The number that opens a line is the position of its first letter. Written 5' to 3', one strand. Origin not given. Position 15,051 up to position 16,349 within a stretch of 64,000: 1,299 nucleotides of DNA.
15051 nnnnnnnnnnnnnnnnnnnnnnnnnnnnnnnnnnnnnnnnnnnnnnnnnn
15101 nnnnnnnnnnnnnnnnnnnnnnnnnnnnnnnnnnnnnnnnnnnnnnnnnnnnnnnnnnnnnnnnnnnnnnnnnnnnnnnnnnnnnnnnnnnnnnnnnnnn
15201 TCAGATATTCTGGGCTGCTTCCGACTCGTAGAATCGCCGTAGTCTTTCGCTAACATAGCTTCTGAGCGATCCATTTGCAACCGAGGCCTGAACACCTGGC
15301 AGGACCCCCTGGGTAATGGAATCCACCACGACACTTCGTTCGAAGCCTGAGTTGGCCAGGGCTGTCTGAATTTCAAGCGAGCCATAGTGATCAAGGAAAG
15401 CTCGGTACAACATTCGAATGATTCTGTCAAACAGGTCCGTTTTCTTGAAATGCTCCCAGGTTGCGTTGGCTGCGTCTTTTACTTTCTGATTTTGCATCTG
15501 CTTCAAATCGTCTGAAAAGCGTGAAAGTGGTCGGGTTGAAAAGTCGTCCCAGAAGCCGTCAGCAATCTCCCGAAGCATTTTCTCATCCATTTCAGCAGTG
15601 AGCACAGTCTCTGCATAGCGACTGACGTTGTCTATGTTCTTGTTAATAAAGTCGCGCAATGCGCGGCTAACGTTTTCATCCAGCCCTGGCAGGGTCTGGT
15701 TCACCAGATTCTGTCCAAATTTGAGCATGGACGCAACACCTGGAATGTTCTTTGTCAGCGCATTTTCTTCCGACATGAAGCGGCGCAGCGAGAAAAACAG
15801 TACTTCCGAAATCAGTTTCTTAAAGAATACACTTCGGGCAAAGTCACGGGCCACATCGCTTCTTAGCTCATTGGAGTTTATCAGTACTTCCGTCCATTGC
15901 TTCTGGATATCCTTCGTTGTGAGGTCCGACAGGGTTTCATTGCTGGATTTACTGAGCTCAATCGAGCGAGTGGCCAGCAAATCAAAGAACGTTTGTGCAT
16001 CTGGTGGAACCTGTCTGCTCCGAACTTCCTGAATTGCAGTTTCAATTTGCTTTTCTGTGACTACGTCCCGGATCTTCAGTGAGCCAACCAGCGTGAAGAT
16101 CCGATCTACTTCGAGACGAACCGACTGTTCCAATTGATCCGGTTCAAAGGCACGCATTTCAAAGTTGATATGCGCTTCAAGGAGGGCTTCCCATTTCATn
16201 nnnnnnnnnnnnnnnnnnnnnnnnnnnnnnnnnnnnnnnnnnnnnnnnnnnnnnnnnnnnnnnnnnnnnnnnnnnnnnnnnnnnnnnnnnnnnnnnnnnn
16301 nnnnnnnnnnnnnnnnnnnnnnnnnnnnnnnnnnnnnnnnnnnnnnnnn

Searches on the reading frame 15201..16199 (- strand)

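Call 10: search_protein_families(library=pfam, proteins=[window:15201-16199:-], max_evalue=1)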
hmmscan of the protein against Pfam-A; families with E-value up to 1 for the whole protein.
window:15201-16199:- (332 aa): 1 family
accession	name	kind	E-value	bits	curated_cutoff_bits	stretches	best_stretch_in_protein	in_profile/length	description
PF04948.18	Pox_A51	-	0.16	11.2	20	1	152-205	40-93/337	Poxvirus A51 protein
